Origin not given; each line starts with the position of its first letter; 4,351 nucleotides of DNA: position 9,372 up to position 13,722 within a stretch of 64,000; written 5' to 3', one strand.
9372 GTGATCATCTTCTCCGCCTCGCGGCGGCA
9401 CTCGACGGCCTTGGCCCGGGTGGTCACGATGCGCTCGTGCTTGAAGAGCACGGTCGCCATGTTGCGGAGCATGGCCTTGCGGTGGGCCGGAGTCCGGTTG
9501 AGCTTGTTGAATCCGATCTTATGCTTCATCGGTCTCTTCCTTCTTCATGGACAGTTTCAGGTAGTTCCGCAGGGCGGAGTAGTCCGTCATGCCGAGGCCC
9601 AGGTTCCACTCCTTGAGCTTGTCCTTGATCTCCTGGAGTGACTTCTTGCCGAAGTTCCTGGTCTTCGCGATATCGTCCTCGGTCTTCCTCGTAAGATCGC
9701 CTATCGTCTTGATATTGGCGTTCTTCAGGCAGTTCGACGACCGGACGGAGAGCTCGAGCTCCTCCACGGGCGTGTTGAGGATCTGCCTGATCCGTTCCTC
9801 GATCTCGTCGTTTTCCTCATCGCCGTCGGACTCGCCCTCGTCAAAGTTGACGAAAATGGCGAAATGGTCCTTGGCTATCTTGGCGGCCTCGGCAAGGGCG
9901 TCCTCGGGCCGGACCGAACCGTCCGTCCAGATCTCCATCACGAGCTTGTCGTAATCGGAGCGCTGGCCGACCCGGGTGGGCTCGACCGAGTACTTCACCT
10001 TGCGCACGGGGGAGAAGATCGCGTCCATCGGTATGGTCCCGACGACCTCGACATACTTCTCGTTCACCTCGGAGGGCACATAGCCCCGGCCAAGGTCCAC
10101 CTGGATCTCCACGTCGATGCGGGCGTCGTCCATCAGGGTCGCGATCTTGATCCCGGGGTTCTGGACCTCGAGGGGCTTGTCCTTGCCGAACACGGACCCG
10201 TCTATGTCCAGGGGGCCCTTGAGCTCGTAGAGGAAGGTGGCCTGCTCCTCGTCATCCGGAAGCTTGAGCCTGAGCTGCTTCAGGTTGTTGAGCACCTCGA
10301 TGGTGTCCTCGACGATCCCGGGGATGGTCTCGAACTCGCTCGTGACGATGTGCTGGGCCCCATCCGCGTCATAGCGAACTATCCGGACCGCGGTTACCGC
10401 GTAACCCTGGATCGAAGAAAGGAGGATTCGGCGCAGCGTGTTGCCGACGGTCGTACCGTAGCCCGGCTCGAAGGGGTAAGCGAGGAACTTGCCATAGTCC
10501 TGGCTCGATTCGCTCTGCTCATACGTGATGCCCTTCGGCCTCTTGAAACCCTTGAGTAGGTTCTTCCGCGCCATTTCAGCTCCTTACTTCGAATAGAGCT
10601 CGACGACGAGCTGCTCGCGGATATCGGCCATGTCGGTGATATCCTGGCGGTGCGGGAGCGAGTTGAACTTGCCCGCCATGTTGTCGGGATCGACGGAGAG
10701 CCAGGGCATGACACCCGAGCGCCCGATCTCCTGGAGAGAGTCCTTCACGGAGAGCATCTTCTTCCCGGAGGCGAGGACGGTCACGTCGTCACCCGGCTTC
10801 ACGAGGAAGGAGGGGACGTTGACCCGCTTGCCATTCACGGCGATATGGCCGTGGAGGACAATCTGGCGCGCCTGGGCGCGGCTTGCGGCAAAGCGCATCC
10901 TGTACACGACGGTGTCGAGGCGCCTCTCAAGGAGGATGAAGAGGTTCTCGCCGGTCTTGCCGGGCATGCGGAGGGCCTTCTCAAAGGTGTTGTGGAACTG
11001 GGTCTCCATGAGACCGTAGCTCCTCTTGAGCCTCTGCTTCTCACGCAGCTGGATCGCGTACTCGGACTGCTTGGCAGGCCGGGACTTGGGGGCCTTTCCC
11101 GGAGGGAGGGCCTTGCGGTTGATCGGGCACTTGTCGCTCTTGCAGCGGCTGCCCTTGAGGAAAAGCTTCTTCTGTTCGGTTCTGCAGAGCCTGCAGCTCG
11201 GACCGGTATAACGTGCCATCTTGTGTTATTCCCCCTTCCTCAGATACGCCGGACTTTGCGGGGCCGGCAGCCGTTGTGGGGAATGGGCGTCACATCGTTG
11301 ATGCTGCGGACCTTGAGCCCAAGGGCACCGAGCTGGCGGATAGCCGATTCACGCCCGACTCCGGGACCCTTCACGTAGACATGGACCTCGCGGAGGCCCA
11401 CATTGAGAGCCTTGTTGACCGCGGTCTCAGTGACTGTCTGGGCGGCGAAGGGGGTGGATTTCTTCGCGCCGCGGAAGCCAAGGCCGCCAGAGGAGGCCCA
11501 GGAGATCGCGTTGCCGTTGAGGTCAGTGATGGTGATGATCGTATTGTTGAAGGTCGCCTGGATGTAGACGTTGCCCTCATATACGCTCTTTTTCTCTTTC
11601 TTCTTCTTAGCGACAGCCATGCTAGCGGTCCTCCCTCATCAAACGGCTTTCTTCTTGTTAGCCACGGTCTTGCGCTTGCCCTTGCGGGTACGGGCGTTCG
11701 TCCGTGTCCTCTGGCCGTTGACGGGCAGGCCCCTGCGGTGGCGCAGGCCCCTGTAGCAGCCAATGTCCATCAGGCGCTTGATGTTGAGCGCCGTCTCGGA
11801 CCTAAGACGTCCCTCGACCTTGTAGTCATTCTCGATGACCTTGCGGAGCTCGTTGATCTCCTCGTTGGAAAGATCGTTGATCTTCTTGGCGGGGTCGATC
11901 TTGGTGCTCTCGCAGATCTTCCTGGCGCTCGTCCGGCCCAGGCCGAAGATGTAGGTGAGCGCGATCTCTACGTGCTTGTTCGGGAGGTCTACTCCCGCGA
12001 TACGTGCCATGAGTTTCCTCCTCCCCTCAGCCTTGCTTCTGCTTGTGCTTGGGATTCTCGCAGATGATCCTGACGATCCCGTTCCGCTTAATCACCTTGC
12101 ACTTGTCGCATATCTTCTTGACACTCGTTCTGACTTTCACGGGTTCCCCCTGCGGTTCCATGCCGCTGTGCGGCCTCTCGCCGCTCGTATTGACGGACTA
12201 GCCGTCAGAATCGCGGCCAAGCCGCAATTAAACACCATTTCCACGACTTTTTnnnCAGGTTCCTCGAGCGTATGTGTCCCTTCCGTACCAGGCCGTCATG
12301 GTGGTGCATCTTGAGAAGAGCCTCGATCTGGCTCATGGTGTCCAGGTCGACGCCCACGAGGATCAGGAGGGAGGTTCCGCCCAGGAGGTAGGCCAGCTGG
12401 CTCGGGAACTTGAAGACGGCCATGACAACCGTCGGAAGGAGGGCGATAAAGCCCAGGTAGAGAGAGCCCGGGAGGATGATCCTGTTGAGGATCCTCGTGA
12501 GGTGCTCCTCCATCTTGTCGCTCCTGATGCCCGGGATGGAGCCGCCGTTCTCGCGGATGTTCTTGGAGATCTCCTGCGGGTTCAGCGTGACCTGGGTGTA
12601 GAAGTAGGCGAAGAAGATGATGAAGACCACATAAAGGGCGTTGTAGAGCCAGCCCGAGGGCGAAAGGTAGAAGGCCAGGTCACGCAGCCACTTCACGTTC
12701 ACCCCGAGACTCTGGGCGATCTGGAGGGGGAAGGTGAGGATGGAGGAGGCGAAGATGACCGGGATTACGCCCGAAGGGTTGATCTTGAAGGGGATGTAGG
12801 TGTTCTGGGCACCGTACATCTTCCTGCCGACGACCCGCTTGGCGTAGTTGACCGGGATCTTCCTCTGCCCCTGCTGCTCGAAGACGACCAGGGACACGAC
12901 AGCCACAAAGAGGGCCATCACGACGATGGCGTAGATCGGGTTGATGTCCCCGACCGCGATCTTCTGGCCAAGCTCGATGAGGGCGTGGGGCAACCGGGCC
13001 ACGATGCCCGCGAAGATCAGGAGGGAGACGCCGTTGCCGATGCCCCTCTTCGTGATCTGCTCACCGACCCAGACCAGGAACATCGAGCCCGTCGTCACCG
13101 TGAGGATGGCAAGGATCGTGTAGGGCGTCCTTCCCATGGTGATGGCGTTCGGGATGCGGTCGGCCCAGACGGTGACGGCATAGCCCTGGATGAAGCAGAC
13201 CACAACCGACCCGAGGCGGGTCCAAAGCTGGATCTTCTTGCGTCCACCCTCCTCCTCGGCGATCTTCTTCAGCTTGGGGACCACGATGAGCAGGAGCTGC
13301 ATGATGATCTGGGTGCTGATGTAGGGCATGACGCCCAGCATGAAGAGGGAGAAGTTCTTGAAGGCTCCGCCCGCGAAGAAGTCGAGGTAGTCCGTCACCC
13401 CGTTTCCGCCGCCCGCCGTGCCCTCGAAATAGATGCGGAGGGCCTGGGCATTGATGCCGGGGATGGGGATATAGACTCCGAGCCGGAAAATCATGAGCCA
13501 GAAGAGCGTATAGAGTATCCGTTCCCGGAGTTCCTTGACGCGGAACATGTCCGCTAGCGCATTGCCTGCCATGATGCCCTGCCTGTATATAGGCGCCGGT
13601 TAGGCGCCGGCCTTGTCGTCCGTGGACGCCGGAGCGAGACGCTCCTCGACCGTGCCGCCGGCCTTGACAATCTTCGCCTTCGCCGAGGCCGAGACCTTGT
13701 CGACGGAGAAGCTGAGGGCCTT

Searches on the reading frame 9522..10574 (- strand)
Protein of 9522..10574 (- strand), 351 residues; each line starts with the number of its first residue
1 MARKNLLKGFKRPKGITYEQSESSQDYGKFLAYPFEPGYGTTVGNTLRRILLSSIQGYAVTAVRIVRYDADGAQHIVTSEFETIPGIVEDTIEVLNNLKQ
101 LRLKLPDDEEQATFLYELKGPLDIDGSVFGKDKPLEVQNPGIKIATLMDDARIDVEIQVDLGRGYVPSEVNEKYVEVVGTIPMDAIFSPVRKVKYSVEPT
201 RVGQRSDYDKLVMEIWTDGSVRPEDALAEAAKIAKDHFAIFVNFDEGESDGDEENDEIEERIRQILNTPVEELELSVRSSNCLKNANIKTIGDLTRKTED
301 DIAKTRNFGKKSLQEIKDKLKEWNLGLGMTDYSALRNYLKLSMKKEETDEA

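Call 32: search_protein_families(library=pfam, proteins=[window:9522-10574:-], max_evalue=0.001)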
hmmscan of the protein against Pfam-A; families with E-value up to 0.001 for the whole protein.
window:9522-10574:- (351 aa): 3 families
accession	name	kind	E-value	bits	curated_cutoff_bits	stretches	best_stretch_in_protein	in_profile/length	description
PF03118.21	RNA_pol_A_CTD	-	1.6e-27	95.4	23.8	1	259-322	4-67/67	Bacterial RNA polymerase, alpha chain C terminal domain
PF01193.29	RNA_pol_L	-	1.6e-25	89.1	24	1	34-238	2-74/74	RNA polymerase Rpb3/Rpb11 dimerisation domain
PF01000.31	RNA_pol_A_bac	-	1.8e-21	77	33.9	1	72-188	5-119/119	RNA polymerase Rpb3/RpoA insert domain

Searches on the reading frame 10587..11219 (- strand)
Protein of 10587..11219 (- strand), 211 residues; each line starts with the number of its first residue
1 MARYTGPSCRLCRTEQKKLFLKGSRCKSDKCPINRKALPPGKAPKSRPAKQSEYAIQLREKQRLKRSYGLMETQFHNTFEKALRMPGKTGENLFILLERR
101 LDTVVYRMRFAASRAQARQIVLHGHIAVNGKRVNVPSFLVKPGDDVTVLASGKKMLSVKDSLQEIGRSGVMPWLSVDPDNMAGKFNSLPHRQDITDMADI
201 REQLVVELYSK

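Call 32: search_protein_families(library=pfam, proteins=[window:10587-11219:-], max_evalue=0.001)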
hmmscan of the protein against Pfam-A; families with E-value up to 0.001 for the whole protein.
window:10587-11219:- (211 aa): 3 families
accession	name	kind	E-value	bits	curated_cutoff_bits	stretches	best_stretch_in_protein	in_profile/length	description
PF00163.24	Ribosomal_S4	-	2e-29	102.6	23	1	3-98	1-95/95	Ribosomal protein S4/S9 N-terminal domain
PF01479.30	S4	-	2.5e-20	72.3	22.8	1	99-146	1-48/48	S4 domain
PF22421.1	SYY_C-terminal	-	0.00012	22.3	27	1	107-154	27-78/83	Tyrosine--tRNA ligase SYY-like C-terminal domain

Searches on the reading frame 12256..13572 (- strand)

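Call 32: search_protein_families(library=pfam, proteins=[window:12256-13572:-], max_evalue=0.001)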
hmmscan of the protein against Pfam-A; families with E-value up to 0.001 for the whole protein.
window:12256-13572:- (439 aa): 1 family
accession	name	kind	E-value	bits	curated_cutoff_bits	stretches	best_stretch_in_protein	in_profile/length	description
PF00344.25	SecY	-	2.2e-103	346.2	32.2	1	75-413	1-306/306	SecY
